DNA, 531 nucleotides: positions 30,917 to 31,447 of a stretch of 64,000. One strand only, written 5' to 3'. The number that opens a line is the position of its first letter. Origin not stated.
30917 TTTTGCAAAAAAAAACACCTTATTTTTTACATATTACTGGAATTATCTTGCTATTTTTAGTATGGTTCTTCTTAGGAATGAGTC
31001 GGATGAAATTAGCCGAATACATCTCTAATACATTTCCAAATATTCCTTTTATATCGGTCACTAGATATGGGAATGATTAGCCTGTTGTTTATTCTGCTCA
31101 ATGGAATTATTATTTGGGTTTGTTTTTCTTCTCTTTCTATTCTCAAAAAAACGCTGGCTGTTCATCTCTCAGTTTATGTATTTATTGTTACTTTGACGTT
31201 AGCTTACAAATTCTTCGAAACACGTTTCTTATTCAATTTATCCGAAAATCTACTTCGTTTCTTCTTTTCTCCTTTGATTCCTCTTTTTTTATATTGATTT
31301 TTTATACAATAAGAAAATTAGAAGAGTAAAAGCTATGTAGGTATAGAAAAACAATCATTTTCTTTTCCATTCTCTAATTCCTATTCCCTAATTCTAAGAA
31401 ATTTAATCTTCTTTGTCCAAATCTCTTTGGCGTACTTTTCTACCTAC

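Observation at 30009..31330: XrtF exosortase locus with a miniature protein that is little more than a signal peptide plus an exosortase-type sorting signal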

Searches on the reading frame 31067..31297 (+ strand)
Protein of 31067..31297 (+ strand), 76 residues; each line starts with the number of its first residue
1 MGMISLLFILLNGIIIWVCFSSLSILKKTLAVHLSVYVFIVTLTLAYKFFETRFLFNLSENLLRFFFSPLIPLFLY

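Call 3: search_protein_families(library=ncbifam, proteins=[window:31067-31297:+], max_evalue=1)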
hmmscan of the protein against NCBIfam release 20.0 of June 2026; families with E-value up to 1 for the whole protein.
window:31067-31297:+ (76 aa): 2 families
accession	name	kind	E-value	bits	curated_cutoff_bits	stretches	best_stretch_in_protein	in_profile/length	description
NF046082.1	assoc_w_XrtX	equivalog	0.0028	17.4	75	1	5-76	69-141/147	XrtX-associated membrane protein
TIGR03796.1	NHLM_micro_ABC1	equivalog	0.078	11.1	853.3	1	6-60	201-255/710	NHLP family bacteriocin export ABC transporter peptidase/permease/ATPase subunit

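Call 4: search_protein_families(library=pfam, proteins=[window:31067-31297:+], max_evalue=1)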
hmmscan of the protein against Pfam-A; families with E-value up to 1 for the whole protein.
window:31067-31297:+ (76 aa): 0 families
